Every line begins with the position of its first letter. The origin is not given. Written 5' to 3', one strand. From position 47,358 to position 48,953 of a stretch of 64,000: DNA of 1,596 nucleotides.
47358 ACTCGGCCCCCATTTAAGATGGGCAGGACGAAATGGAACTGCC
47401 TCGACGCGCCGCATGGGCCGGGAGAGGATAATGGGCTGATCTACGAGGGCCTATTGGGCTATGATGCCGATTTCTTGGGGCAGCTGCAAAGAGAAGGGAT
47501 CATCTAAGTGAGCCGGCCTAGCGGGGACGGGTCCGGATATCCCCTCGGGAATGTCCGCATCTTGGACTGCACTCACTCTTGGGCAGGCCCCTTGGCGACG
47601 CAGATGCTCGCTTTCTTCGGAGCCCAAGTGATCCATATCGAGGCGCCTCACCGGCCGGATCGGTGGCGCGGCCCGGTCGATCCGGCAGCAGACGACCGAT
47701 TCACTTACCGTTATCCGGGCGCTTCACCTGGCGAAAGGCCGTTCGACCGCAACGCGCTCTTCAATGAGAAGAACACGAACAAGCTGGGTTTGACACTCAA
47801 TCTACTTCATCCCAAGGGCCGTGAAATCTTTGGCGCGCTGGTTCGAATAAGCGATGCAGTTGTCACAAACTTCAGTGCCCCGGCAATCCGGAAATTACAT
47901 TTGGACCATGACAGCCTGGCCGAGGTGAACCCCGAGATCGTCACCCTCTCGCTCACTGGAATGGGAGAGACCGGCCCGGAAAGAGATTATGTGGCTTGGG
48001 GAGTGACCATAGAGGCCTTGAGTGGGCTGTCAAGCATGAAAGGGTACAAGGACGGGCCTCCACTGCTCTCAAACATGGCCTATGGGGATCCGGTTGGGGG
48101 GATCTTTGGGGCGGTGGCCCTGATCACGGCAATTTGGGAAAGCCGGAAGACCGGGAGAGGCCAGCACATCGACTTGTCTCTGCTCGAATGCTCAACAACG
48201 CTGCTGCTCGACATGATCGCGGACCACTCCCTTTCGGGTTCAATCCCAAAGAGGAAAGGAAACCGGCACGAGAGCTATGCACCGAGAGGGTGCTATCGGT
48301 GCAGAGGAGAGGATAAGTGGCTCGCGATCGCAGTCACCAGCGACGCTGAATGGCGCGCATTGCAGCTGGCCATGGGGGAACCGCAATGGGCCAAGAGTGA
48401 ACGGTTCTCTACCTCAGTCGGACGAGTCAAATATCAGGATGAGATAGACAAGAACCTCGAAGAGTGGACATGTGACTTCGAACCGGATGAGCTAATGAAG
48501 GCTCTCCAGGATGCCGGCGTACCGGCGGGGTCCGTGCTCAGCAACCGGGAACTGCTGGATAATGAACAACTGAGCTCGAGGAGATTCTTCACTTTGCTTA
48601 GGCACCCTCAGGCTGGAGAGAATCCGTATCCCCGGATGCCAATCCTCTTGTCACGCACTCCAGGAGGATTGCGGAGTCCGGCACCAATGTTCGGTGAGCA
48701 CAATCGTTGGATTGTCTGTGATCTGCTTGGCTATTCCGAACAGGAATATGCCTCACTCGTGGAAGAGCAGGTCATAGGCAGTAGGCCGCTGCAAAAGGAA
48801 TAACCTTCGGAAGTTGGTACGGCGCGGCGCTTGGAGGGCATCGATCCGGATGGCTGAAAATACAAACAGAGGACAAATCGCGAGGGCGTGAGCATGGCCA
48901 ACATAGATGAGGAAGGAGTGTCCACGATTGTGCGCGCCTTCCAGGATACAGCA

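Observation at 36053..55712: Two-arm accessory gene cluster mixing corrinoid-dependent methyl transfer, THF/FAD N-demethylation, CoA-ester chemistry and a tungsten-type AOR: unassigned methylated-amine (quaternary amine?) catabolic system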

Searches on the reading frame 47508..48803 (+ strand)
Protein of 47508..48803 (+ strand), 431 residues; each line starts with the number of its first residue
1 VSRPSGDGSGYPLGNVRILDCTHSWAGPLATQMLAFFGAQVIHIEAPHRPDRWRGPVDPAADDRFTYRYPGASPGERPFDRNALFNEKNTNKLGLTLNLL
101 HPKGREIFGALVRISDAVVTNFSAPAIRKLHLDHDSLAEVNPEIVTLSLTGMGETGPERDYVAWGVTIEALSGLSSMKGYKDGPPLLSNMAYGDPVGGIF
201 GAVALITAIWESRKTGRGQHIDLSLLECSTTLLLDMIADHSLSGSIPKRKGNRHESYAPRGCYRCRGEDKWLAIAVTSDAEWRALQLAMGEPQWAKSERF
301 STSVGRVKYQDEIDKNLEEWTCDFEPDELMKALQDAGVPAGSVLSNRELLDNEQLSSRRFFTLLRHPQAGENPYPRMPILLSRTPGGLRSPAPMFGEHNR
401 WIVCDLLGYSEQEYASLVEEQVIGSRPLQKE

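Call 4: search_protein_families(library=pfam, proteins=[window:47508-48803:+])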
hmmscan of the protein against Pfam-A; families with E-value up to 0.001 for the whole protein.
window:47508-48803:+ (431 aa): 1 family
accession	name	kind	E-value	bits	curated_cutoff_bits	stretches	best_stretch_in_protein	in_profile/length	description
PF02515.22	CoA_transf_3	-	4.9e-98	329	23.3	1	14-399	2-366/366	CoA-transferase family III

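Call 5: search_protein_families(library=ncbifam, proteins=[window:47508-48803:+])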
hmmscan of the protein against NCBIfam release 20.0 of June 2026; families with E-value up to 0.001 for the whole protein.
window:47508-48803:+ (431 aa): 7 families
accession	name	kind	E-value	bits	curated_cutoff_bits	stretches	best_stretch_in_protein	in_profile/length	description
NF052585.1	SucGlutTfsCaiB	equivalog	7.6e-64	215.7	750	1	11-406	6-388/394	succinate--glutarate CoA-transferase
NF003809.0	PRK05398.1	subfamily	3e-60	204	442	2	85-423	60-416/416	formyl-CoA transferase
TIGR03253.1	oxalate_frc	equivalog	2.7e-56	191.1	504.2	3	85-227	59-201/416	formyl-CoA transferase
NF041294.1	Scnl_mescCoAtase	equivalog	9.2e-48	163.3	700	1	13-401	4-378/381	succinyl-CoA:mesaconate CoA-transferase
NF008511.0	PRK11430.1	equivalog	5.9e-43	147.4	522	1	12-360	9-337/381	CoA:oxalate CoA-transferase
NF002914.1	PRK03525.1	equivalog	6.6e-30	104.3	413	1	90-422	62-396/400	L-carnitine CoA-transferase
TIGR04253.1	mesacon_CoA_iso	equivalog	2e-19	69.9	725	1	83-423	56-400/403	2-methylfumaryl-CoA isomerase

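Call 32: search_solved_structures(query=window:47508-48803:+, max_evalue=1e-20)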
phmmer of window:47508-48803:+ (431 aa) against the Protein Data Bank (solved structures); distinct sequences matched with E-value up to 1e-20: 21.
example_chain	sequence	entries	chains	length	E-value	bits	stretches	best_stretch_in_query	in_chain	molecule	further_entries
9fn0_B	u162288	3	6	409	6.7e-72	245.7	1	18-423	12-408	Subunit of Benzylsuccinate CoA-transferase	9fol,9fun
4ed9_A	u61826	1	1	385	9.2e-48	166.1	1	9-403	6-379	CAIB/BAIF family protein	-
10uh_A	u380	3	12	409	1e-46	162.7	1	11-423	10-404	Formyl-coenzyme a transferase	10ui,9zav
1pqy_A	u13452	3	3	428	5.8e-39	137.1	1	11-423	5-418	Hypothetical protein yfdW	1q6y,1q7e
9br7_A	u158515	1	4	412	8.2e-39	136.6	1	10-423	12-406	Succinate--hydroxymethylglutarate CoA-transferase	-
1pt5_A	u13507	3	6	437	9.6e-39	136.4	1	11-420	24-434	Hypothetical protein yfdW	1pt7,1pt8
9br6_A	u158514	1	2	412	2.1e-38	135.3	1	10-423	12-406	Succinate--hydroxymethylglutarate CoA-transferase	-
4hl6_A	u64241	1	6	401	4.8e-38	134.1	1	9-360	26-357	Uncharacterized protein YfdE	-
2vjq_A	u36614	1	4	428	2.5e-29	105.3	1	12-233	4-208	FORMYL-COENZYME A TRANSFERASE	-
1p5h_A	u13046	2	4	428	3.4e-29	104.9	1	12-233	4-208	Formyl-coenzyme A transferase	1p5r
2vjn_A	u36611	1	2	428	3.6e-29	104.9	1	12-233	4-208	FORMYL-COENZYME A TRANSFERASE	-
2vjp_A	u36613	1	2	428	4.6e-29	104.5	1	12-233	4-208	FORMYL-COENZYME A TRANSFERASE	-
2vjk_A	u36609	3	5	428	4.7e-29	104.5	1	12-233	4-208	FORMYL-COENZYME A TRANSFERASE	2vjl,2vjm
1t4c_A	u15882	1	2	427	5.1e-29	104.4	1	12-233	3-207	Formyl-CoA:oxalate CoA-transferase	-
2vjo_A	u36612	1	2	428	6.4e-29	104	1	12-233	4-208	FORMYL-COENZYME A TRANSFERASE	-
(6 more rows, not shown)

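Call 35: find_related_loci(query=window:47508-48803:+, collection=metagenome_contigs, flank=10000)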
Query window:47508-48803:+ (431 aa) in metagenome_contigs; peptide patterns used: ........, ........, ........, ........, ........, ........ (x = any residue, [..] = any of these).
123 stretches matched a pattern; 64 encode a relative of the query (tblastn E <= 1e-3); 64 distinct loci.
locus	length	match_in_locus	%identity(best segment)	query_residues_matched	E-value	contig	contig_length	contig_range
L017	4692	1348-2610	45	12-428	8e-118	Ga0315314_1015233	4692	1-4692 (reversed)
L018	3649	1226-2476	44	13-424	4e-118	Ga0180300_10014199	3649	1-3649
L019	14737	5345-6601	44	10-428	7e-114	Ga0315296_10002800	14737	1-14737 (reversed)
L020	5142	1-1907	40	13-428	4e-97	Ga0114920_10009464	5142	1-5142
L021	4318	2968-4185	38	12-429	3e-94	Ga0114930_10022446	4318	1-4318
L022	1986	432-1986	39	12-423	6e-98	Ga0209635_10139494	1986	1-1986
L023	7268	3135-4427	40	9-424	3e-93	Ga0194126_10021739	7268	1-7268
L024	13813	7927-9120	40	13-423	9e-93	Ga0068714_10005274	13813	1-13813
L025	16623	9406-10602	39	12-423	2e-92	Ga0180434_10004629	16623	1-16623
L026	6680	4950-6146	40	12-423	1e-92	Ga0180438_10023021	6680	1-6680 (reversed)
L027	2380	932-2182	38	9-423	6e-96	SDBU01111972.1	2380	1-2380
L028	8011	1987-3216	38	1-423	4e-91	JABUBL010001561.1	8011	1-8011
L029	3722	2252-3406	41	12-407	8e-91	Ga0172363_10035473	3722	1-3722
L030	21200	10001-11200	39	13-427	5e-89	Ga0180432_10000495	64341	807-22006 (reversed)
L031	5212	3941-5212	39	9-417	1e-88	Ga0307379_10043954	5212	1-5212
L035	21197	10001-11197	38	12-423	1e-84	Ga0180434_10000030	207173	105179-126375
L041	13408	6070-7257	37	13-423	2e-83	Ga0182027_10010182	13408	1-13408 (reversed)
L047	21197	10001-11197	38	12-423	2e-82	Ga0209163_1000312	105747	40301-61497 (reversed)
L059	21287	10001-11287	34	7-424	2e-79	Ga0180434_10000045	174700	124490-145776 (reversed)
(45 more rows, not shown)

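Call 58: search_protein_families(library=pfam, proteins=[L019:975-1952:-, L019:3274-4125:+, L019:6656-7426:+, L019:7847-8878:+, L019:8977-11478:+, L019:11441-12388:+, L019:12427-13731:+, L023:793-1833:+, L023:6671-7268:+, L024:1853-3541:+], max_evalue=0.00001)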
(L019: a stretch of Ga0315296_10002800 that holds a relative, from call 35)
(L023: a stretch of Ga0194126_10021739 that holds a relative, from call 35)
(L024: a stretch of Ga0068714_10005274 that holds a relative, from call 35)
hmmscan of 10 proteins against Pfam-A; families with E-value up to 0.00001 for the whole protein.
L019:975-1952:- (325 aa): 1 family
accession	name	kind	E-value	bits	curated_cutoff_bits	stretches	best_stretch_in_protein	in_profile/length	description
PF07690.21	MFS_1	-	3.8e-37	128.4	33.4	2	1-262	132-346/347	Major Facilitator Superfamily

L019:3274-4125:+ (283 aa): 2 families
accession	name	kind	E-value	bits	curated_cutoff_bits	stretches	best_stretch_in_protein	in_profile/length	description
PF01138.27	RNase_PH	-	1.4e-27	97.1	25.5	1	53-182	1-127/130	3' exoribonuclease family, domain 1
PF03725.20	RNase_PH_C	-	1e-11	45.1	20.8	1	200-265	2-66/67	3' exoribonuclease family, domain 2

L019:6656-7426:+ (256 aa): 1 family
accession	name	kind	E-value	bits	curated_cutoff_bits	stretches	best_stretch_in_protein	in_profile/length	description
PF02517.21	Rce1-like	-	2.2e-23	82.8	22.4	1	162-249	3-92/93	Type II CAAX prenyl endopeptidase Rce1-like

L019:7847-8878:+ (343 aa): 3 families
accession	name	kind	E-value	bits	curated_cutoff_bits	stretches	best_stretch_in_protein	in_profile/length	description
PF00793.26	DAHP_synth_1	-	1.3e-82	277.2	25.5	1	83-326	4-261/270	DAHP synthetase I family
PF18152.6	DAHP_snth_FXD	-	1.5e-20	73.2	27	1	1-67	1-67/67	DAHP synthase ferredoxin-like domain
PF03102.20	NeuB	-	3.6e-09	36.9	22.1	1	144-335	55-238/241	NeuB family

L019:8977-11478:+ (833 aa): 10 families
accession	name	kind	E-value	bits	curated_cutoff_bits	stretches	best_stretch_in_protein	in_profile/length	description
PF13487.12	HD_5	-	5.6e-41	140.6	27.2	1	653-814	6-170/170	HD domain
PF13185.12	GAF_2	-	2.5e-28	99.4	28.6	2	465-603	2-136/136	GAF domain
PF13492.12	GAF_3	-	4.6e-27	95.4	27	2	35-177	1-129/129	GAF domain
PF13426.13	PAS_9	-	2.8e-26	92.2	27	2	207-310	2-103/103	PAS domain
PF01590.32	GAF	-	6.9e-24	85.3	22.4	2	467-602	2-133/133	GAF domain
PF00989.32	PAS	-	9.2e-22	77.6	22.6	1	323-434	1-113/113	PAS fold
PF08448.16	PAS_4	-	5.3e-20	72.1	23.1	1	330-439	2-110/110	PAS fold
PF01966.28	HD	-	7.6e-18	65.3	22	1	663-783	3-116/116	HD domain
PF13188.13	PAS_8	-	2.4e-17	62.6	21.8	1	323-376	1-55/65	PAS domain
PF08447.18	PAS_3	-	6.2e-12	46.1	25.6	1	348-430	4-88/89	PAS fold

L019:11441-12388:+ (315 aa): 2 families
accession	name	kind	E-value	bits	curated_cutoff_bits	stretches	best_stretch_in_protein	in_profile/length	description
PF06574.18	FAD_syn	-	1.6e-43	148.7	27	1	22-174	5-158/158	FAD synthetase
PF01687.23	Flavokinase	-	5.1e-43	146.7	19.6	1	191-312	1-123/124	Riboflavin kinase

L019:12427-13731:+ (434 aa): 2 families
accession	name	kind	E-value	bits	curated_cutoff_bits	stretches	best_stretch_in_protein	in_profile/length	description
PF00579.31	tRNA-synt_1b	-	7.6e-78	262.2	21.1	1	36-323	3-292/292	tRNA synthetases class I (W and Y)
PF01479.30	S4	-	5.3e-06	26.5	22.8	0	351-379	7-35/48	S4 domain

L023:793-1833:+ (346 aa): 2 families
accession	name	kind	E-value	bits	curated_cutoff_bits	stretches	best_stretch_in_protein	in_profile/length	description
PF01070.24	FMN_dh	-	1e-26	94.3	24.9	2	178-339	207-346/350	FMN-dependent dehydrogenase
PF01645.23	Glu_synthase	-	2e-07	31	20.4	1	252-302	260-310/369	Conserved region in glutamate synthase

L023:6671-7268:+ (199 aa): 1 family
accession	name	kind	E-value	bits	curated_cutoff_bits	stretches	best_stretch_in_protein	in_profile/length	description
PF03060.21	NMO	-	2.9e-35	122.7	28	1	7-199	2-219/331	Nitronate monooxygenase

L024:1853-3541:+ (562 aa): 1 family
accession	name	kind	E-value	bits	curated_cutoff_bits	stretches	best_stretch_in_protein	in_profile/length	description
PF01642.28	MM_CoA_mutase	-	1.6e-221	736.8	22.1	1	40-554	2-512/512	Methylmalonyl-CoA mutase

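Call 63: find_homologous_proteins(query=window:47508-48803:+)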
Query window:47508-48803:+ (431 aa): 1830 proteins with E <= 0.001 among 8000 candidates; the best 120 are listed.
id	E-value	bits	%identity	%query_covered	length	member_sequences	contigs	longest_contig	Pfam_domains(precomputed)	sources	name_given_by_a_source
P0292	1.6e-297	1004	100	100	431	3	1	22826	PF02515.23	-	-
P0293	2.3e-182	625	63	99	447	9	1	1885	PF02515.23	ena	-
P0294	4.9e-162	558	59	96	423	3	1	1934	PF02515.23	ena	-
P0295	2.6e-156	539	64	70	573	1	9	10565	PF02515.23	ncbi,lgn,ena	-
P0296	2.5e-127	443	41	97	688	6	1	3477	PF02515.23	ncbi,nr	ncbi:MAG: CoA transferase [Chloroflexi bacterium]|nr:CoA transferase [Chloroflexota bacterium]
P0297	5.2e-120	419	46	97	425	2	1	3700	PF02515.23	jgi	-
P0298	7.2e-120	419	48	96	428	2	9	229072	PF02515.23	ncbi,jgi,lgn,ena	-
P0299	1.1e-118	415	47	97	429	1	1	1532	PF02515.23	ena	-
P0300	3.1e-118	413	46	97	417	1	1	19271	PF02515.23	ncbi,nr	ncbi:MAG: CoA transferase [Chloroflexi bacterium]|nr:CoA transferase [Chloroflexota bacterium]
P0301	1.7e-117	411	47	97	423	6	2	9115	PF02515.23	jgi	jgi:crotonobetainyl-CoA:carnitine CoA-transferase CaiB-like acyl-CoA transferase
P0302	6.8e-117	409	48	93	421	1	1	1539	PF02515.23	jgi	-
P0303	4.1e-116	406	45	97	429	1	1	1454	PF02515.23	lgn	-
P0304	1.0e-115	405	45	97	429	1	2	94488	PF02515.23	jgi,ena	-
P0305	1.3e-115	405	47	97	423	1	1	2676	PF02515.23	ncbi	-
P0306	2.0e-115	404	44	97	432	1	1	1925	PF02515.23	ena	-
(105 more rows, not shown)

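Call 64: find_encoding_contigs(protein=P0295, flank=10000, max_places=3)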
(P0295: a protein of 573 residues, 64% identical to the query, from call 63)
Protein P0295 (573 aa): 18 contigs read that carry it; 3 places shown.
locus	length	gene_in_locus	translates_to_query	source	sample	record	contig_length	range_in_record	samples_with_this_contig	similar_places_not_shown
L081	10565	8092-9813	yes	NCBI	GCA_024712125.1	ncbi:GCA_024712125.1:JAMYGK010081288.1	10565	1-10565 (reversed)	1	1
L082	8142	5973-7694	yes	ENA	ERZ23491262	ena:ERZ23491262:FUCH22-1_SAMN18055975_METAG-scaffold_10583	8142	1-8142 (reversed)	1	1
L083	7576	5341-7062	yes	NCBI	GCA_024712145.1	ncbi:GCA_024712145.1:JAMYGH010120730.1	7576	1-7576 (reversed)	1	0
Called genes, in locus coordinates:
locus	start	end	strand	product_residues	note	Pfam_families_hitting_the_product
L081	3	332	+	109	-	?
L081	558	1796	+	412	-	PF00890:FAD_binding_2 (weak), PF01266:DAO, PF01593:Amino_oxidase, PF03486:HI0933_like (weak), PF07992:Pyr_redox_2 (weak), PF12831:FAD_oxidored (weak), PF13450:NAD_binding_8, PF01593:Amino_oxidase, +1 more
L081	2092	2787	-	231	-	PF02492:cobW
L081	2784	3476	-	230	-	PF01730:UreF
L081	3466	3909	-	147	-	PF02814:UreE_N, PF05194:UreE_C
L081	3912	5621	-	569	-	PF00449:Urease_alpha, PF01979:Amidohydro_1, PF07969:Amidohydro_3 (weak)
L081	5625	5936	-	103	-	PF00699:Urease_beta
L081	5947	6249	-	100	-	PF00547:Urease_gamma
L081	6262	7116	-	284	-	PF01774:UreD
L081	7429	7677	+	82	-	-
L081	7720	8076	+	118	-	PF02515:CoA_transf_3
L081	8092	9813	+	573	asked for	PF02515:CoA_transf_3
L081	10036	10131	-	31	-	-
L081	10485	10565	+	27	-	?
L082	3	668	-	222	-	?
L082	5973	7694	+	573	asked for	PF02515:CoA_transf_3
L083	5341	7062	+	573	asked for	PF02515:CoA_transf_3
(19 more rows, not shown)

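Call 65: find_encoding_contigs(protein=P0298, flank=10000, max_places=2)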
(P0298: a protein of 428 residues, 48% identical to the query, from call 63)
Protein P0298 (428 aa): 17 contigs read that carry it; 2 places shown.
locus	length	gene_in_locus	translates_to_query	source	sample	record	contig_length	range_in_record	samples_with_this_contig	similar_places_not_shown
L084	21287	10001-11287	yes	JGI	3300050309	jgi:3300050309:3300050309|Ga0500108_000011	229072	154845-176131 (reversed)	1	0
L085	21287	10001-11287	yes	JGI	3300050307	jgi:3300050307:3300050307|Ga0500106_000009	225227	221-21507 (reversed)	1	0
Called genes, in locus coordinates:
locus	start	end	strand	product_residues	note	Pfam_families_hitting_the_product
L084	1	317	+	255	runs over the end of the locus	PF00106:adh_short, PF08659:KR, PF13561:adh_short_C2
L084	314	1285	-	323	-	-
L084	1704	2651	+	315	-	PF02515:CoA_transf_3 (weak), PF13452:FAS1_DH_region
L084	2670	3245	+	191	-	-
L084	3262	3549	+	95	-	-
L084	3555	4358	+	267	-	PF00378:ECH_1, PF16113:ECH_2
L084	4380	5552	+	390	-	PF00392:GntR, PF00532:Peripla_BP_1, PF13377:Peripla_BP_3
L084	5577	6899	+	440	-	PF01547:SBP_bac_1, PF13416:SBP_bac_8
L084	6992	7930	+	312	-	PF00528:BPD_transp_1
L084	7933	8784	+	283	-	PF00528:BPD_transp_1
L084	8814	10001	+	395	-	PF02515:CoA_transf_3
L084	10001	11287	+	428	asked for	PF02515:CoA_transf_3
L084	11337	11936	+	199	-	-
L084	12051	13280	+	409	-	PF07690:MFS_1, PF00083:Sugar_tr (weak), PF07690:MFS_1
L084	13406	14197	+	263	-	PF09296:NUDIX-like, PF09297:Zn_ribbon_NUD, PF00293:NUDIX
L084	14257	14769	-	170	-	-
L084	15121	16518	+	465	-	PF00202:Aminotran_3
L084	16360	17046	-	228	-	-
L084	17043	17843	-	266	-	PF00857:Isochorismatase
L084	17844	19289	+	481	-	PF00580:UvrD-helicase, PF13245:AAA_19, PF13604:AAA_30 (faint), PF13361:UvrD_C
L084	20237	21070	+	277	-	PF14257:DUF4349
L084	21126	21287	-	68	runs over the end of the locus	-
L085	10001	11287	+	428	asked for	PF02515:CoA_transf_3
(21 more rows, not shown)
